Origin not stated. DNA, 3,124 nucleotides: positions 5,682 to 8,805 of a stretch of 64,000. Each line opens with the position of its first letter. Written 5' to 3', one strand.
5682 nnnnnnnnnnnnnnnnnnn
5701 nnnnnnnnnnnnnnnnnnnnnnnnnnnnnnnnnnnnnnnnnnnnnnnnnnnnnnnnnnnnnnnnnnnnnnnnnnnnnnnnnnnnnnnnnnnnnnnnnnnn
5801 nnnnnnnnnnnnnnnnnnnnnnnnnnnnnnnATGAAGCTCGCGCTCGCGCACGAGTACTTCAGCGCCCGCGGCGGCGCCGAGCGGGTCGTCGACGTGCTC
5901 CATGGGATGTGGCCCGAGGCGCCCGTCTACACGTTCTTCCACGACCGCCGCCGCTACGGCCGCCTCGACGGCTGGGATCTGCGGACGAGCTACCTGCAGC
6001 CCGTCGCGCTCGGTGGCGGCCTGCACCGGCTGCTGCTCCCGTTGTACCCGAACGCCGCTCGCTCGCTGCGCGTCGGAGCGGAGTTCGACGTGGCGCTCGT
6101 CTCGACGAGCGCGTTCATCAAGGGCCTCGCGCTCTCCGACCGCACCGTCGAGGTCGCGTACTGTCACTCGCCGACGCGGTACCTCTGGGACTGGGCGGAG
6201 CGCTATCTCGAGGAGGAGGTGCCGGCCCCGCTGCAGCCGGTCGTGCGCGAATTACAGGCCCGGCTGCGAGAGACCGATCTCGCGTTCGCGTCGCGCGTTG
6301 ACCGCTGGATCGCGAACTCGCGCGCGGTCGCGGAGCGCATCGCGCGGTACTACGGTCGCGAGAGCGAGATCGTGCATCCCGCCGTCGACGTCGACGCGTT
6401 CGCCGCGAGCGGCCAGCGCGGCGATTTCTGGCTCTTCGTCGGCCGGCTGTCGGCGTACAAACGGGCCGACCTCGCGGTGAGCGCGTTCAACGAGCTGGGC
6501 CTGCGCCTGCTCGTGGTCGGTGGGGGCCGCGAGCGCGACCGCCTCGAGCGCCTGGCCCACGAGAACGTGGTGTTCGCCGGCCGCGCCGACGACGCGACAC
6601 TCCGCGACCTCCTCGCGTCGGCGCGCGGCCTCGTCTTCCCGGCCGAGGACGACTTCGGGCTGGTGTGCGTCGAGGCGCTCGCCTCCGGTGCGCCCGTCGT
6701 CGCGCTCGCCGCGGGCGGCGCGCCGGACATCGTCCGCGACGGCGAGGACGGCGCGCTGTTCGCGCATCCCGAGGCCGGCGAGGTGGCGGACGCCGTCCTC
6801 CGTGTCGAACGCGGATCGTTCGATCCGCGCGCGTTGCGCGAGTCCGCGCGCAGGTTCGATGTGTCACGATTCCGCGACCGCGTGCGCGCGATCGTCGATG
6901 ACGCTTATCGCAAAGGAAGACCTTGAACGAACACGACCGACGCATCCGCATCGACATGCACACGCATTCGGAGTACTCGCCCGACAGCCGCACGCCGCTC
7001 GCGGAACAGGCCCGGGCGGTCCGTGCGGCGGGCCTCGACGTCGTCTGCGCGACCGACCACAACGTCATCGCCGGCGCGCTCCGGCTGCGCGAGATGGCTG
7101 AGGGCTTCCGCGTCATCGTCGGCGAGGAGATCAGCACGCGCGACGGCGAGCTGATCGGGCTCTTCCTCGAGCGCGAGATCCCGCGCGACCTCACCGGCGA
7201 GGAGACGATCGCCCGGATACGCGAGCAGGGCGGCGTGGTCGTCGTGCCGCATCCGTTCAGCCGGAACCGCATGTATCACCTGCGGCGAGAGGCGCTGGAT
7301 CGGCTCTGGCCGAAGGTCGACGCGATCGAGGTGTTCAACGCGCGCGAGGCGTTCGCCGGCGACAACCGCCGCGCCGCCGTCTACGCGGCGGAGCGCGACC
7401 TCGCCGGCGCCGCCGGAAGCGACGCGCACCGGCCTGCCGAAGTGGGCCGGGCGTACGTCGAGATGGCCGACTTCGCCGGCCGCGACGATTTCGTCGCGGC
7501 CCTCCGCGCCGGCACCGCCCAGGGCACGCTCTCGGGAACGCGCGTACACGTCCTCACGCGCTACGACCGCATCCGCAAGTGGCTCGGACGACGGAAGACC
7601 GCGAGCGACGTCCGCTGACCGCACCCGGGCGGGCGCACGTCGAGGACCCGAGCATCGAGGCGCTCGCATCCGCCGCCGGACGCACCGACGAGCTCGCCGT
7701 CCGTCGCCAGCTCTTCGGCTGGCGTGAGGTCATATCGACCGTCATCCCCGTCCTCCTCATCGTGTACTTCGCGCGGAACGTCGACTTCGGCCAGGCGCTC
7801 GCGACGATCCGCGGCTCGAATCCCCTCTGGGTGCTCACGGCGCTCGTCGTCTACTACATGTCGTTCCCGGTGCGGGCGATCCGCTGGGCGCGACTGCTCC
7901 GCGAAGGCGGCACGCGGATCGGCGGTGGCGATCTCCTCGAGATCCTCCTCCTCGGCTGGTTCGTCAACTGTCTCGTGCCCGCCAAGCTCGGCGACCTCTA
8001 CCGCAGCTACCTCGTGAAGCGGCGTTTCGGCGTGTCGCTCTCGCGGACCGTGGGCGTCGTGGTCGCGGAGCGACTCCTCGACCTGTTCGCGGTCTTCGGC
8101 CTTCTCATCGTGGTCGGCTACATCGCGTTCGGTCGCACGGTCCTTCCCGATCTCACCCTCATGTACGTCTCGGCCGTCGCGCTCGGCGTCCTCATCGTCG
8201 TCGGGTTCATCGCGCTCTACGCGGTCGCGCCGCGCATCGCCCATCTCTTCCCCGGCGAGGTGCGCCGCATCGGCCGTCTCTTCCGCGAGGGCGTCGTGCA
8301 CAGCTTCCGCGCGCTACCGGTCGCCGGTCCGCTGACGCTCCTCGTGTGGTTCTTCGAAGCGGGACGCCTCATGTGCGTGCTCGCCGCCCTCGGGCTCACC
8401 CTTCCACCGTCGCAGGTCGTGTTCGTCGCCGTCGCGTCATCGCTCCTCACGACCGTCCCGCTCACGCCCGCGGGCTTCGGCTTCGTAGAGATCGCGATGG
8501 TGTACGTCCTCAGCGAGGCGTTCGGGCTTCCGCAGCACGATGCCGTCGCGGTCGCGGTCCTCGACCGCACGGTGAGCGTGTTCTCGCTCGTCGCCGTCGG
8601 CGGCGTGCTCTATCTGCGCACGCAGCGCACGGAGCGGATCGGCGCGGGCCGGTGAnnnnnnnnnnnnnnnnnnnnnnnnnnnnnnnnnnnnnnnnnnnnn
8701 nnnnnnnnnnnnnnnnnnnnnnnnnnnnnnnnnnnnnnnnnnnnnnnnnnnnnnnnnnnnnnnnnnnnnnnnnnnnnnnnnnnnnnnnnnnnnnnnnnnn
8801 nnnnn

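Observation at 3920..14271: Cell-envelope glycopolymer locus: mreB, WecB/TagA, GT4, PHP, flippase-like protein and four consecutive GT-C-type membrane proteins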

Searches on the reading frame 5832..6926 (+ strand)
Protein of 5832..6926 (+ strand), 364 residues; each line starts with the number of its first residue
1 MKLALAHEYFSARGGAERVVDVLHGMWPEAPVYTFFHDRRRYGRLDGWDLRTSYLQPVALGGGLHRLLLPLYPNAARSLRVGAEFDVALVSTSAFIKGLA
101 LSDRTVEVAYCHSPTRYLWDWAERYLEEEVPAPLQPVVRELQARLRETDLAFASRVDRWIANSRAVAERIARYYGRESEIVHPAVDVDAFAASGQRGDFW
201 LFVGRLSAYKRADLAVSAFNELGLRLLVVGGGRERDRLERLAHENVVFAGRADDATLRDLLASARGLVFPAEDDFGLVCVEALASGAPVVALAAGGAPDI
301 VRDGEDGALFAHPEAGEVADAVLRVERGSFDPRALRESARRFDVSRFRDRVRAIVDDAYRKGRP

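Call 7: search_protein_families(library=pfam, proteins=[window:5832-6926:+], max_evalue=0.1)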
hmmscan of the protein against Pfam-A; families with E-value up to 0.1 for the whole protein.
window:5832-6926:+ (364 aa): 5 families
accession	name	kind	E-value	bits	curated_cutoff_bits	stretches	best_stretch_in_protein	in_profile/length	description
PF13692.12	Glyco_trans_1_4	-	5.1e-25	88.8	27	1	201-325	5-139/142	Glycosyl transferases group 1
PF00534.26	Glycos_transf_1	-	1.5e-24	86.9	26.4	1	198-341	16-171/172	Glycosyl transferases group 1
PF13439.12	Glyco_transf_4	-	5.8e-08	33.4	28.5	1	14-188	2-169/170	Glycosyltransferase Family 4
PF20706.3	GT4-conflict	-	1.9e-06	27.6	26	1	182-305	178-324/385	Family 4 Glycosyltransferase in conflict systems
PF13524.12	Glyco_trans_1_2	-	0.007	16.8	25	1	218-341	8-127/144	Glycosyl transferase-like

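Call 11: search_protein_families(library=ncbifam, proteins=[window:5832-6926:+], max_evalue=1)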
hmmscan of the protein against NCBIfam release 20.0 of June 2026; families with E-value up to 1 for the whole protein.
window:5832-6926:+ (364 aa): 28 families (the best 25 are shown)
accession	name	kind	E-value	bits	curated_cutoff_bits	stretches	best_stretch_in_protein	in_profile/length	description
NF053787.1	GlcN_PG_synth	equivalog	4.8e-15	55.3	480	1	198-346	198-342/361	N-acetylglucosaminyl phosphatidylglycerol synthase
TIGR03449.1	mycothiol_MshA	equivalog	2.5e-13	49.7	462.5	1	153-326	162-367/406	D-inositol-3-phosphate glycosyltransferase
TIGR03999.1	thiol_BshA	equivalog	1.1e-12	47.6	273.7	1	222-349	228-359/375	N-acetyl-alpha-D-glucosaminyl L-malate synthase BshA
TIGR04047.1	MSMEG_0565_glyc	hypoth_equivalog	2.8e-12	46.4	259.85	1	243-326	256-339/373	MSMEG_0565 family glycosyltransferase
NF041876.1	EPS_EpsE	equivalog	5.7e-12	45.6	400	1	242-353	274-386/389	exopolysaccharide biosynthesis GT4 family glycosyltransferase EpsE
TIGR03088.1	stp2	hypoth_equivalog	1.2e-11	44.3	409.05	1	175-343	168-353/374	TIGR03088 family PEP-CTERM/XrtA system glycosyltransferase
TIGR04063.1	stp3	hypoth_equivalog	1.5e-11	43.9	442.05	1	202-346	218-377/397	TIGR04063 family PEP-CTERM/XrtA system glycosyltransferase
NF041010.1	glycosy_Agl16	equivalog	4.1e-10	39.1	575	1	152-327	130-317/352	glycosylation protein Agl16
TIGR04157.1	glyco_rSAM_CFB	subfamily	5.9e-08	32.1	400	1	200-307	230-345/406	TIGR04157 family glycosyltransferase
NF047684.1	TeichurnBiosyTuaC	equivalog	2.4e-07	30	550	1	200-306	222-333/391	teichuronic acid biosynthesis protein TuaC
TIGR02095.1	glgA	subfamily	2.6e-07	29.7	328.45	1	201-325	298-438/477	glycogen/starch synthase, ADP-glucose type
TIGR02149.1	glgA_Coryne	subfamily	4.1e-07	29.4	302.4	1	251-314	271-335/391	glycogen synthase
TIGR02472.1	sucr_P_syn_N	equivalog_domain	1.3e-05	24.2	576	1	262-324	338-402/439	sucrose-phosphate synthase, putative, glycosyltransferase domain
NF001901.0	PRK00654.1-5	equivalog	0.00019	20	649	1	188-327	307-455/502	glycogen synthase GlgA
TIGR02470.1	sucr_synth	equivalog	0.00029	19.1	810.4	1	263-324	642-705/784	sucrose synthase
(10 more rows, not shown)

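Call 66: search_solved_structures(query=window:5832-6926:+, max_evalue=0.00001)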
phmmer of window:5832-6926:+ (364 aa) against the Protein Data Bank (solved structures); distinct sequences matched with E-value up to 0.00001: 46.
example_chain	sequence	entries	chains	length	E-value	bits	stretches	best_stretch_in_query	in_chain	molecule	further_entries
2f9f_A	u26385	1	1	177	4.4e-17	65.2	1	196-328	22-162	first mannosyl transferase (wbaZ-1)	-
8x3q_C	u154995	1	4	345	9.1e-15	57.6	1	184-357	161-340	Glycosyl transferase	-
7fg9_A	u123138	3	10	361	9.6e-15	57.5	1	184-357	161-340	Glycosyl transferase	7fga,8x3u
5zer_A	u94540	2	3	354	9.6e-13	50.9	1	116-351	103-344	UDP-glucose:tetrahydrobiopterin glucosyltransferase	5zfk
5ze7_B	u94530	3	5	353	9.7e-13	50.9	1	116-351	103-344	UDP-glucose:tetrahydrobiopterin glucosyltransferase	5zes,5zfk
6kih_A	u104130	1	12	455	1.6e-10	43.6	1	158-340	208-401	Tll1590 protein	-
2jjm_A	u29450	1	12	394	3.5e-10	42.5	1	210-349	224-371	GLYCOSYL TRANSFERASE, GROUP 1 FAMILY PROTEIN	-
3mbo_A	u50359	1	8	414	3.9e-10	42.4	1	210-349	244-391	Glycosyltransferase, group 1 family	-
6v9s_A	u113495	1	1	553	6.2e-08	35.1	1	224-348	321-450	Orexin receptor type 1,GlgA glycogen synthase chimera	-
4zj8_A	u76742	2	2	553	1.5e-07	33.8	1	224-348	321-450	human OX1R fusion protein to P.abysii glycogen synthase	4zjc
9m88_C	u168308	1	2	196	2.9e-07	32.9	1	223-341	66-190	Glycogen synthase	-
2bfw_A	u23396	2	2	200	3.1e-07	32.8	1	223-341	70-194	GLGA GLYCOGEN SYNTHASE | PGS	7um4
6kqi_A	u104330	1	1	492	3.2e-07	32.8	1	224-355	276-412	Cannabinoid receptor 1,GlgA glycogen synthase,Cannabinoid receptor 1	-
9b9y_R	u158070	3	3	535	3.8e-07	32.5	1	224-355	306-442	Cannabinoid receptor 1,Glycogen synthase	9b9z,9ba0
7fee_A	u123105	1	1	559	4e-07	32.4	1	224-355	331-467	Cannabinoid receptor 1,GlgA glycogen synthase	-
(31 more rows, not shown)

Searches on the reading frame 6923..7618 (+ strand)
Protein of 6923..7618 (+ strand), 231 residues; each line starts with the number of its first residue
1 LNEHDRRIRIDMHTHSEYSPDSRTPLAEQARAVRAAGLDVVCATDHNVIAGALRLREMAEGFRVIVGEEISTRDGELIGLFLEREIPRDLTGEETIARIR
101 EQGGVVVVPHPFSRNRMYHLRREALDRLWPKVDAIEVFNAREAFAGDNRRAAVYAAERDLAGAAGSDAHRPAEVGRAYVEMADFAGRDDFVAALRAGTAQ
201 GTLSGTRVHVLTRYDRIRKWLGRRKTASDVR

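Call 7: search_protein_families(library=pfam, proteins=[window:6923-7618:+], max_evalue=0.1)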
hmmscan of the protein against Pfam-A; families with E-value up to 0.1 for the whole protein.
window:6923-7618:+ (231 aa): 2 families
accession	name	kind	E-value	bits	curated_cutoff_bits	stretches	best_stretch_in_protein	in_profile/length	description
PF13263.12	PHP_C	-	1.5e-16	60.1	21.3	1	147-198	3-55/56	PHP-associated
PF02811.25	PHP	-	1.2e-08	35.9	26.4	1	11-73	1-66/164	PHP domain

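Call 11: search_protein_families(library=ncbifam, proteins=[window:6923-7618:+], max_evalue=1)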
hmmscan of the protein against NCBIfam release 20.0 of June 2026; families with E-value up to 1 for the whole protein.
window:6923-7618:+ (231 aa): 16 families
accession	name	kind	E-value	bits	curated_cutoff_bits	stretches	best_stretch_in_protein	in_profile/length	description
NF038032.1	CehA_McbA_metalo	domain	1.2e-24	87.3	80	1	8-199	3-213/315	CehA/McbA family metallohydrolase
NF041577.1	nside_bi_sphtase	equivalog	6.1e-12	45.3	400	2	9-72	3-67/276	3',5'-nucleoside bisphosphate phosphatase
NF047791.1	RNaseRnm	equivalog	1.6e-11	44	375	2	93-173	174-254/275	RNase RNM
TIGR01856.1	hisJ_fam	subfamily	6.9e-07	29.2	90.2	1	10-47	1-38/252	histidinol-phosphatase HisJ family protein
NF006702.0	PRK09248.1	domain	0.00082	18.9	264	1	8-47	3-42/246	PHP domain-containing protein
NF005596.0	PRK07328.1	subfamily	0.0015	18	202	1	156-182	218-244/269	histidinol-phosphatase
NF005928.0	PRK07945.1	equivalog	0.0035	16.8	250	1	6-47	96-136/337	PHP domain-containing protein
NF005617.0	PRK07374.1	equivalog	0.0048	14.8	1653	1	10-75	4-72/1170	DNA polymerase III subunit alpha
TIGR00594.1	polc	superfamily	0.0058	14.7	434.35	1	10-73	2-68/1022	DNA polymerase III subunit alpha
NF045780.1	TrlF_fam_ATP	equivalog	0.0095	14.7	350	1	9-96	7-111/944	TrlF family AAA-like ATPase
NF004226.0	PRK05673.1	equivalog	0.013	13.4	1002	1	10-71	7-71/1146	DNA polymerase III subunit alpha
NF004981.0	PRK06361.1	equivalog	0.014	14.8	117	1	9-48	1-39/217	histidinol phosphate phosphatase domain-containing protein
NF006251.0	PRK08392.1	equivalog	0.04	13.4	212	0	10-48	2-39/216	hypothetical protein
NF042955.1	Ppl_antiphage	equivalog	0.081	10.8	1000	1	93-179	133-216/882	anti-phage protein Ppl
NF005996.1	PRK08123.1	equivalog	0.1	11.8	133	0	155-180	235-260/262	histidinol-phosphatase HisJ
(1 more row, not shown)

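Call 63: search_solved_structures(query=window:6923-7618:+, max_evalue=0.01)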
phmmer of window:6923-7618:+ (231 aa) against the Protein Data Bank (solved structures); distinct sequences matched with E-value up to 0.01: 5.
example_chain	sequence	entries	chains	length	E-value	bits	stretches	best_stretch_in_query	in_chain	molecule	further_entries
3e0f_A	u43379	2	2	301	2e-06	31.3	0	92-172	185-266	Putative Metal-dependent Phosphoesterase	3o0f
2yb1_A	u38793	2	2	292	0.00024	24.5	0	93-178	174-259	AMIDOHYDROLASE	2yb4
9etk_A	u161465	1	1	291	0.00025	24.4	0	8-72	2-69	Metal-dependent phosphoesterases (PHP family)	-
7ug9_A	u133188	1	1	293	0.0006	23.2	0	87-172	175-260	5'-3' exoribonuclease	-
2anu_A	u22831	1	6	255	0.00083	22.7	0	9-56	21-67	hypothetical protein TM0559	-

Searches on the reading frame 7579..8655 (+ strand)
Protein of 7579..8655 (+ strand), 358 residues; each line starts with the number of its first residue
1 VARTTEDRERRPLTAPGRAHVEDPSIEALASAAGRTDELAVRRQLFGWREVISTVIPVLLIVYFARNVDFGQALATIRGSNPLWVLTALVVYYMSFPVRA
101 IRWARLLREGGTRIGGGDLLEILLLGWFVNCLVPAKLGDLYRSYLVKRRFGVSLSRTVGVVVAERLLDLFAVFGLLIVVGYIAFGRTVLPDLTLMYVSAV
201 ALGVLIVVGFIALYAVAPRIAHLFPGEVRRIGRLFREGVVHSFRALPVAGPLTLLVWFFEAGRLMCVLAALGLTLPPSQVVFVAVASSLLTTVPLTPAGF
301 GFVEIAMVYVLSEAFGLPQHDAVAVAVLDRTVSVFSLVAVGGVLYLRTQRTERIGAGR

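Call 7: search_protein_families(library=pfam, proteins=[window:7579-8655:+], max_evalue=0.1)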
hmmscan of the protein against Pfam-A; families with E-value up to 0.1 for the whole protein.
window:7579-8655:+ (358 aa): 1 family
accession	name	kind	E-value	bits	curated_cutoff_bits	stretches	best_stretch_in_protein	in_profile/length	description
PF03706.18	LPG_synthase_TM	-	2.1e-51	175.7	33.4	1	52-341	3-302/302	Lysylphosphatidylglycerol synthase TM region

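Call 11: search_protein_families(library=ncbifam, proteins=[window:7579-8655:+], max_evalue=1)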
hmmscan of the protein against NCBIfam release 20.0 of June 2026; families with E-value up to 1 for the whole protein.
window:7579-8655:+ (358 aa): 4 families
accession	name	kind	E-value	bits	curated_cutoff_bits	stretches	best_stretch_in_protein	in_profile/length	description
TIGR00374.1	TIGR00374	subfamily_domain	6.8e-36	124.3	43.2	1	55-346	2-311/323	flippase-like domain-containing protein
NF033480.1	bifunc_MprF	equivalog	0.001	17.4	600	1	53-344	11-293/841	bifunctional lysylphosphatidylglycerol flippase/synthetase MprF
TIGR03065.1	srtB_sig_QVPTGV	subfamily_domain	0.051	13.3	21.35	1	334-346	15-27/32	QVPTGV class sortase B protein-sorting domain-containing protein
NF053789.1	GlcN_PG_flip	equivalog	0.54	9.5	320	0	80-346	34-315/327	glucosaminyl phosphatidylglycerol flippase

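Call 64: search_solved_structures(query=window:7579-8655:+, max_evalue=1)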
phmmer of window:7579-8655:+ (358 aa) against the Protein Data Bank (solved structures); distinct sequences matched with E-value up to 1: 2.
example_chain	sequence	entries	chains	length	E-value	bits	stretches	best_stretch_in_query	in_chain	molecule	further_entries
7s3d_I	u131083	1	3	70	0.64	12.6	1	83-117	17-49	PsaI2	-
2mtg_A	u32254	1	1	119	0.97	12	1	133-195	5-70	La-related protein 6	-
